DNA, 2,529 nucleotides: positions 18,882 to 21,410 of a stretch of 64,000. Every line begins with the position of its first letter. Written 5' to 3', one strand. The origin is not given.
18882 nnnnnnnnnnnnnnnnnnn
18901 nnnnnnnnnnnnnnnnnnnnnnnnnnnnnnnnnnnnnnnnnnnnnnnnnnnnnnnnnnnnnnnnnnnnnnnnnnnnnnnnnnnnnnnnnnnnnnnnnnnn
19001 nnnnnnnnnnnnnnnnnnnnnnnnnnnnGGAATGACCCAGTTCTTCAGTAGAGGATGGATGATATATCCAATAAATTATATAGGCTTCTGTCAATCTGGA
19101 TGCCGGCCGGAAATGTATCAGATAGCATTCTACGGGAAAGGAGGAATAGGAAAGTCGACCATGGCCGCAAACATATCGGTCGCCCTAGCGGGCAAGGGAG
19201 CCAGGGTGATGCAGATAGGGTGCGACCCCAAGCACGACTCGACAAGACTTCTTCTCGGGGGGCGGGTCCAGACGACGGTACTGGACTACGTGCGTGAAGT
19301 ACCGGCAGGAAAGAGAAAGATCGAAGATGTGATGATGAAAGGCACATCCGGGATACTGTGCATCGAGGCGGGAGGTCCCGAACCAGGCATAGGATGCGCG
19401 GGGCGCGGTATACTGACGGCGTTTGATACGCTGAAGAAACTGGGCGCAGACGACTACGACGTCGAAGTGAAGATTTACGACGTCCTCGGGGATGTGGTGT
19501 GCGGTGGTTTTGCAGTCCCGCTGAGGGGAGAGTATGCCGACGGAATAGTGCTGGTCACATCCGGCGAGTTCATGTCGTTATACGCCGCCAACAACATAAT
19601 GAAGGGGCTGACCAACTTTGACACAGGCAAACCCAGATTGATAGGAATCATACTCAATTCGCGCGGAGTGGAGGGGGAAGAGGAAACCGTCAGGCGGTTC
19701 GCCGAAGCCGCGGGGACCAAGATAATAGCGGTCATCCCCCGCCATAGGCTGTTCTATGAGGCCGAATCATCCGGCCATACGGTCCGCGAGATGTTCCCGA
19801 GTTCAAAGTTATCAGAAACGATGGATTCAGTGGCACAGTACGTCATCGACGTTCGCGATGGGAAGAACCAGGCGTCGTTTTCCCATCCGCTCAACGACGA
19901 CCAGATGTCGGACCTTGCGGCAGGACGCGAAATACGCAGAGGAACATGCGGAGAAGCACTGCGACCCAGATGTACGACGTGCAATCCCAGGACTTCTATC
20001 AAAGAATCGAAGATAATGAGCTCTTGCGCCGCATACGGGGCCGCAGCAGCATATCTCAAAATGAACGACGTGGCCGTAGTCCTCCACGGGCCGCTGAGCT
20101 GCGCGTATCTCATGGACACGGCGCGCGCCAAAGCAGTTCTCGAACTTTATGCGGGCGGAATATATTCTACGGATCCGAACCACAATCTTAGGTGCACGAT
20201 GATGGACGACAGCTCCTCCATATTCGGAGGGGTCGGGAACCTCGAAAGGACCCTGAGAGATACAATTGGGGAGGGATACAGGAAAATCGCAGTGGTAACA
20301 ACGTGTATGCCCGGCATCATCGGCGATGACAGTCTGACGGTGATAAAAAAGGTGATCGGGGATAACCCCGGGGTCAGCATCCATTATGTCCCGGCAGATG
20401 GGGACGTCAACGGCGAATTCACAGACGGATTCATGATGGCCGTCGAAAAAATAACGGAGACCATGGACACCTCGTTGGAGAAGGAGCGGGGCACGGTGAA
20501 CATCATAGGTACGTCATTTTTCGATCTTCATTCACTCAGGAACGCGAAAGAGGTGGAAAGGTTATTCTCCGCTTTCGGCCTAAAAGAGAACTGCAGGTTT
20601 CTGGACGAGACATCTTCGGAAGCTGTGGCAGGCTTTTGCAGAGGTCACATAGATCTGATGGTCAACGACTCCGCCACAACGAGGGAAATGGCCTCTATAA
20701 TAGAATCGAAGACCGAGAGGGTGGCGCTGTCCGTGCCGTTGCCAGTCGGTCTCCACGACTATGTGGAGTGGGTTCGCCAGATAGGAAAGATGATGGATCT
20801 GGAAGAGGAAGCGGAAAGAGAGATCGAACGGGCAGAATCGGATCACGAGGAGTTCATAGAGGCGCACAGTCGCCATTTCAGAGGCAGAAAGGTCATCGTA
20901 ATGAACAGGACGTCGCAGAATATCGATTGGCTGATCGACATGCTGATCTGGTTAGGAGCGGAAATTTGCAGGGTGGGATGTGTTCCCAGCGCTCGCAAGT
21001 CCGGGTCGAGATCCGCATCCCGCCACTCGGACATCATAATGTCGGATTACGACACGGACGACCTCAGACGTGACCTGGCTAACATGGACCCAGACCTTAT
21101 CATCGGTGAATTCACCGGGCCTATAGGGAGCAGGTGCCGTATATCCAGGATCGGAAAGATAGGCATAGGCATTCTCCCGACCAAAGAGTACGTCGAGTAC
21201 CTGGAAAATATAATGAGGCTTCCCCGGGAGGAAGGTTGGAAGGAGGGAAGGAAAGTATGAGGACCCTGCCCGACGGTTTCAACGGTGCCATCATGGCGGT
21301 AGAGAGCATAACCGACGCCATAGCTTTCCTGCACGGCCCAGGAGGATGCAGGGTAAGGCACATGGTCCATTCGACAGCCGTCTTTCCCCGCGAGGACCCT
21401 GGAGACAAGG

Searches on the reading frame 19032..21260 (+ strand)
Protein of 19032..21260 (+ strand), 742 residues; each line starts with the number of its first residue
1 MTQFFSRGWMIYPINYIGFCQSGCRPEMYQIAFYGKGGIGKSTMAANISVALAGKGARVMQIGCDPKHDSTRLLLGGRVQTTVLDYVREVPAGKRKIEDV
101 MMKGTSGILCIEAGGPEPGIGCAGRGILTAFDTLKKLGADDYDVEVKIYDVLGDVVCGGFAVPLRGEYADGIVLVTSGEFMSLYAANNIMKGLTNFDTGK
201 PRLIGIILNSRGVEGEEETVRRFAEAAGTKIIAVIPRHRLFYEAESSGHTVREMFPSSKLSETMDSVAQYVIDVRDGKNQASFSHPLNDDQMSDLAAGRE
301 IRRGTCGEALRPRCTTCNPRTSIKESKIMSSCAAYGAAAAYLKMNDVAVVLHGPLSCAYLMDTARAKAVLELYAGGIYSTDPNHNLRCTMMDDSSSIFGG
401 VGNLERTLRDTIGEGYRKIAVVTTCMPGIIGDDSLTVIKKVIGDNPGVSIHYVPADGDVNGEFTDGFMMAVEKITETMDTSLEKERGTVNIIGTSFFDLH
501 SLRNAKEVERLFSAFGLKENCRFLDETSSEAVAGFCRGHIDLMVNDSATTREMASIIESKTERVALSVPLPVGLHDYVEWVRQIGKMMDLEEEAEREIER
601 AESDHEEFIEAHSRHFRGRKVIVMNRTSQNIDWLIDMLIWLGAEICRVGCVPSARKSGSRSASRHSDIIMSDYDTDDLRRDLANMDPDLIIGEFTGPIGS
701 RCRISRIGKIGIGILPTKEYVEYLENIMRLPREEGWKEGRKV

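Call 9: search_protein_families(library=pfam, proteins=[window:19032-21260:+])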
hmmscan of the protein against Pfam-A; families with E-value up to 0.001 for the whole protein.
window:19032-21260:+ (742 aa): 8 families
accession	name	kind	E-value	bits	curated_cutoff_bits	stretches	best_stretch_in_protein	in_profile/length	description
PF00142.24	Fer4_NifH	-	2.8e-86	289.8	25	1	30-296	2-265/271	4Fe-4S iron sulfur cluster binding proteins, NifH/frxC family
PF00148.24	Oxidored_nitro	-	1e-54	186.4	28.6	1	332-693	1-349/399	Nitrogenase component 1 type Oxidoreductase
PF01656.29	CbiA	-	3.7e-12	46.7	25.4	1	34-251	5-125/125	CobQ/CobB/MinD/ParA nucleotide binding domain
PF13614.12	AAA_31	-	1.2e-07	32.3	27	1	35-103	9-75/177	AAA domain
PF02374.21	ArsA_ATPase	-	2.6e-07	30.6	24.3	1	31-69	4-42/305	Anion-transporting ATPase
PF10609.15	ParA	-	2.8e-07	30.7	27.1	1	35-66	11-42/246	NUBPL iron-transfer P-loop NTPase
PF09140.17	MipZ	-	0.00016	21.5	20.7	1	36-81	9-54/262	ATPase MipZ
PF13481.12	AAA_25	-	0.00094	19.3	27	0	23-59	28-63/195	AAA domain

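Call 27: search_solved_structures(query=window:19113-21260:+, max_evalue=0.001)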
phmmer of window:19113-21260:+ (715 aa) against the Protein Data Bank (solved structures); distinct sequences matched with E-value up to 0.001: 57.
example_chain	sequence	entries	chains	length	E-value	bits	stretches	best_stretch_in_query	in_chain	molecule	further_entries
9haz_D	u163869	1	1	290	3.7e-68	233.6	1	1-247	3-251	Fe protein NifH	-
6nzj_A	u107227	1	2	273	4.1e-68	233.5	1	1-229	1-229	Nitrogenase iron protein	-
9haz_A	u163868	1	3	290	6.4e-68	232.8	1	1-247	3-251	Fe protein NifH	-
7qqa_A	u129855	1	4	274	9.9e-68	232.2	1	3-269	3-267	Nitrogenase iron protein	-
4wza_E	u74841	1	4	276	3e-67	230.6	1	1-247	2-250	Nitrogenase iron protein 1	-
4wzb_E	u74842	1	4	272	3.2e-67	230.5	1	1-247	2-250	Nitrogenase iron protein 1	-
1fp6_A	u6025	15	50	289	3.8e-67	230.3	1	1-247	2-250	NITROGENASE IRON PROTEIN | nitrogenase IRON protein 1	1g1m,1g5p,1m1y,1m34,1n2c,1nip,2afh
10zn_F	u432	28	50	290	3.8e-67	230.3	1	1-247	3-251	Nitrogenase iron protein NifH | Nitrogenase iron protein 1 | Nitrogenase iron protein gamma chain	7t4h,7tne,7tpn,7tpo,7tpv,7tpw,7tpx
1cp2_A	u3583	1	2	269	5.5e-67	229.7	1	1-243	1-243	NITROGENASE IRON PROTEIN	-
1xdb_A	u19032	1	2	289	1.3e-66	228.5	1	1-247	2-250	Nitrogenase iron protein 1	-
1de0_A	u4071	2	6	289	1.6e-66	228.2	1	1-247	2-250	NITROGENASE IRON PROTEIN | Nitrogenase iron protein 1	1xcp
1xd8_A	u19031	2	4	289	1.8e-66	228.1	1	1-247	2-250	Nitrogenase iron protein 1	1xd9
8tc3_A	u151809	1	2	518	2e-66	227.9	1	1-247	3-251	Nitrogenase iron protein,Fluorescent protein plum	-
1rw4_A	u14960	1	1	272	6.2e-65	223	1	1-247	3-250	Nitrogenase iron protein 1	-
2c8v_A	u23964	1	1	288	7.2e-65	222.7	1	1-247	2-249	NITROGENASE IRON PROTEIN 1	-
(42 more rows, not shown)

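Call 46: find_homologous_proteins(query=window:19113-21260:+, max_evalue=1e-20)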
Query window:19113-21260:+ (715 aa): 2900 proteins with E <= 1e-20 among 8000 candidates; the best 120 are listed.
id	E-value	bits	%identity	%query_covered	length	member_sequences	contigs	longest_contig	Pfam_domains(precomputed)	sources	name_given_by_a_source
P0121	0.0e+0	1612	99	100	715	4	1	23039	PF00142.25,PF10609.16,PF01656.30,PF13614.13,PF02374.22,PF00148.25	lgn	-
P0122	0.0e+0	1418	86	100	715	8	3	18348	PF00142.25,PF10609.16,PF01656.30,PF13614.13,PF02374.22,PF00148.25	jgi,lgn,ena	-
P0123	0.0e+0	1238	75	100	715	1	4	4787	PF00142.25,PF10609.16,PF01656.30,PF13614.13,PF02374.22,PF00148.25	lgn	-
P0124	0.0e+0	1176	73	98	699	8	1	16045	PF00142.25,PF00148.25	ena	-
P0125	0.0e+0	1098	67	100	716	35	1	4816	PF00142.25,PF10609.16,PF01656.30,PF13614.13,PF02374.22,PF00148.25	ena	-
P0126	0.0e+0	1066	65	100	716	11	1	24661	PF00142.25,PF10609.16,PF01656.30,PF13614.13,PF02374.22,PF00148.25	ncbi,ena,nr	ncbi:MAG: AAA family ATPase [Candidatus Methanomethylophilaceae archaeon]|nr:AAA family ATPase [Cand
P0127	0.0e+0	1064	64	100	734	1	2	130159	PF00142.25,PF10609.16,PF01656.30,PF13614.13,PF02374.22,PF00148.25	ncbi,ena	-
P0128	0.0e+0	1046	64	100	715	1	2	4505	PF00142.25,PF10609.16,PF01656.30,PF13614.13,PF02374.22,PF00148.25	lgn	-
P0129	0.0e+0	1046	63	100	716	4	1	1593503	PF00142.25,PF10609.16,PF01656.30,PF13614.13,PF02374.22,PF00148.25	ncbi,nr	ncbi:nitrogenase iron protein NifH [methanogenic archaeon mixed culture ISO4-G1]|nr:nitrogenase iron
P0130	0.0e+0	1045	64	100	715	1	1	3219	PF00142.25,PF10609.16,PF01656.30,PF13614.13,PF02374.22,PF00148.25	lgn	-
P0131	0.0e+0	1040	61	100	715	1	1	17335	PF00142.25,PF10609.16,PF01656.30,PF13614.13,PF02374.22,PF00148.25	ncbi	-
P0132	0.0e+0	1040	62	100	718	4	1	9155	PF00142.25,PF10609.16,PF01656.30,PF13614.13,PF02374.22,PF00148.25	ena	-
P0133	0.0e+0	1039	63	100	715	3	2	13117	PF00142.25,PF10609.16,PF01656.30,PF13614.13,PF02374.22,PF00148.25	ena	-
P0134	0.0e+0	1038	63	100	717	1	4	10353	PF00142.25,PF10609.16,PF01656.30,PF13614.13,PF02374.22,PF00148.25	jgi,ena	-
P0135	0.0e+0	1037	62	100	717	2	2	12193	PF00142.25,PF10609.16,PF01656.30,PF13614.13,PF02374.22,PF00148.25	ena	-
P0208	1.2e-252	858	54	100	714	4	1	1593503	PF00142.25,PF10609.16,PF01656.30,PF13614.13,PF02374.22,PF00148.25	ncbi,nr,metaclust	ncbi:nitrogenase iron protein NifH [methanogenic archaeon mixed culture ISO4-G1]|nr:nitrogenase iron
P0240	1.0e-205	703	48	98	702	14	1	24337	PF00142.25,PF10609.16,PF01656.30,PF13614.13,PF02374.22,PF00148.25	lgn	-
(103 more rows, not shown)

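Call 63: find_encoding_contigs(protein=P0208, flank=10000, max_places=2)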
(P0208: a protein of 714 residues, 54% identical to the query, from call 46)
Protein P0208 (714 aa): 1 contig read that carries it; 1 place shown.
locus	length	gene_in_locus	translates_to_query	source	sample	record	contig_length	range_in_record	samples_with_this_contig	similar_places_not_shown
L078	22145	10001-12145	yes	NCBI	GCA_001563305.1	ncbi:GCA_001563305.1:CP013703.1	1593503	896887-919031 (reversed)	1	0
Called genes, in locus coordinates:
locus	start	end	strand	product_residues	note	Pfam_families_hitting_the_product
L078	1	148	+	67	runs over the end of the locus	PF09889:DUF2116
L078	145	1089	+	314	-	PF01467:CTP_transf_like, PF01931:NTPase_I-T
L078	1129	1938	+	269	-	-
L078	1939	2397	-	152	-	PF00578:AhpC-TSA, PF08534:Redoxin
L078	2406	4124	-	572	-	PF03483:B3_4, PF03484:B5, PF17759:tRNA_synthFbeta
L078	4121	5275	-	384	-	PF00368:HMG-CoA_red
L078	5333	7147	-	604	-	PF00493:MCM (faint), PF01078:Mg_chelatase (faint), PF07728:AAA_5, PF17863:AAA_lid_2, PF26791:AAPxQ, PF13519:VWA_2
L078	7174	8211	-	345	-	PF01078:Mg_chelatase (faint), PF07728:AAA_5 (weak), PF17863:AAA_lid_2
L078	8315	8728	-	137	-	-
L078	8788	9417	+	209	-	PF13371:TPR_9 (faint), PF24575:TPR_Slam (faint), PF07719:TPR_2 (faint), PF13428:TPR_14 (faint), PF13432:TPR_16 (faint), PF23914:TPR_CcmH_CycH (faint), PF00515:TPR_1 (faint), PF13181:TPR_8 (faint), +2 more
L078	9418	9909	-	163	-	-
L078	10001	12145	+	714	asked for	PF00142:Fer4_NifH, PF01656:CbiA, PF02374:ArsA_ATPase (weak), PF10609:ParA (faint), PF13614:AAA_31 (weak), PF00148:Oxidored_nitro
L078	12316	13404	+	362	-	PF01497:Peripla_BP_2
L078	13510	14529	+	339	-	PF01032:FecCD, PF00950:ABC-3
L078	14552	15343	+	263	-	PF00005:ABC_tran, PF02463:SMC_N (faint), PF13304:AAA_21 (weak)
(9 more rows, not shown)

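Call 64: find_encoding_contigs(protein=P0240, flank=10000, max_places=2)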
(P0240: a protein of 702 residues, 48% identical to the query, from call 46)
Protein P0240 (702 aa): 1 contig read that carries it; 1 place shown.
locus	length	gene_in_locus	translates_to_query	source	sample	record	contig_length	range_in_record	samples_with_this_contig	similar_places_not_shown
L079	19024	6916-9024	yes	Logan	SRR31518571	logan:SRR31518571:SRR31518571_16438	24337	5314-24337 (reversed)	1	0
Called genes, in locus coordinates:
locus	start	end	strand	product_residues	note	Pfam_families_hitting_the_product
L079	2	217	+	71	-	?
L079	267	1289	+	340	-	PF01545:Cation_efflux, PF16916:ZT_dimer (weak)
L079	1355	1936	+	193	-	-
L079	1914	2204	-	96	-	-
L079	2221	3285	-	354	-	PF02811:PHP (weak)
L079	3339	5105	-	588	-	PF04068:Fer4_RLI, PF00005:ABC_tran, PF13304:AAA_21 (faint), PF02463:SMC_N (weak), PF00005:ABC_tran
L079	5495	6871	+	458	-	PF01554:MatE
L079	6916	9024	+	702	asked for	PF00142:Fer4_NifH, PF01656:CbiA, PF02374:ArsA_ATPase (weak), PF10609:ParA (faint), PF13614:AAA_31 (weak), PF00148:Oxidored_nitro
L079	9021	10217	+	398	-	PF00148:Oxidored_nitro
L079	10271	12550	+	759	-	PF00133:tRNA-synt_1, PF01406:tRNA-synt_1e (faint), PF09334:tRNA-synt_1g, PF08264:Anticodon_1, PF19303:Anticodon_3, PF01588:tRNA_bind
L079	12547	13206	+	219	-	PF02811:PHP, PF13263:PHP_C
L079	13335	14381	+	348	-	PF02661:Fic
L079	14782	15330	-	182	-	PF00352:TBP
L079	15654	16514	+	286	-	PF24830:DUF7714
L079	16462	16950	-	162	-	PF13414:TPR_11 (weak), PF14559:TPR_19 (weak)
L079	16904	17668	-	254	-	PF10418:DHODB_Fe-S_bind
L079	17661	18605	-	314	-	PF01180:DHO_dh, PF01207:Dus (weak)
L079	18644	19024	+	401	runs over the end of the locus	PF00266:Aminotran_5, PF01212:Beta_elim_lyase (weak), PF01053:Cys_Met_Meta_PP (weak)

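Call 75: search_protein_families(library=ncbifam, max_evalue=0.00001, proteins=[window:19113-21260:+])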
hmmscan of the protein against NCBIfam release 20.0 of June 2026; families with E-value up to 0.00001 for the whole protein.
window:19113-21260:+ (715 aa): 24 families
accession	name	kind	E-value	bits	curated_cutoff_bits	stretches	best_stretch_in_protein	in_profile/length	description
NF033200.1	F430_CfbC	exception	3.6e-95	318.2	402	1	3-269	2-259/260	Ni-sirohydrochlorin a,c-diamide reductive cyclase ATP-dependent reductase subunit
TIGR01287.1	nifH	equivalog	5.9e-92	307.8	394.35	1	3-270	2-266/275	nitrogenase iron protein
NF009702.0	PRK13231.1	equivalog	1.1e-81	273.9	427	1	2-247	3-241/264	nitrogenase reductase-like protein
NF009701.0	PRK13230.1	subfamily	2.1e-77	260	350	1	1-269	1-278/291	nitrogenase reductase-like protein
TIGR02016.1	BchX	equivalog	1.6e-56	191.8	331.2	1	4-247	3-251/296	chlorophyllide a reductase iron protein subunit X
TIGR01281.1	DPOR_bchL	equivalog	4.2e-56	190.3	345.15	1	4-268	3-263/268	ferredoxin:protochlorophyllide reductase (ATP-dependent) iron-sulfur ATP-binding protein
TIGR01862.1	N2-ase-Ialpha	subfamily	1.8e-20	73.1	486.05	1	304-664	35-393/444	nitrogenase component I subunit alpha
TIGR01283.1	nifE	equivalog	8.1e-19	67.5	505.1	1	293-665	33-402/459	nitrogenase iron-molybdenum cofactor biosynthesis protein NifE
NF011047.0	PRK14477.1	equivalog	1.4e-15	56.2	1229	1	303-492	496-674/917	bifunctional nitrogenase iron-molybdenum cofactor biosynthesis protein NifEN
TIGR01284.1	alt_nitrog_alph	subfamily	1.8e-15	56.3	512.8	1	302-618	43-352/457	nitrogenase subunit alpha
TIGR01969.1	minD_arch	subfamily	1.1e-14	54.2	201.75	1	8-87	8-84/251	cell division ATPase MinD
TIGR01860.1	VNFD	equivalog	1.4e-12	47.1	823.1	1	316-615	60-351/461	nitrogenase vanadium-iron protein, alpha chain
TIGR01282.1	nifD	equivalog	1.4e-12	47.1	653.55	1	304-664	49-409/466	nitrogenase molybdenum-iron protein alpha chain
TIGR01286.1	nifK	equivalog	5.6e-09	35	427.3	1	362-514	115-269/516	nitrogenase molybdenum-iron protein subunit beta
TIGR01285.1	nifN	equivalog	3.3e-08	32.9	326.8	1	305-491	18-197/433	nitrogenase iron-molybdenum cofactor biosynthesis protein NifN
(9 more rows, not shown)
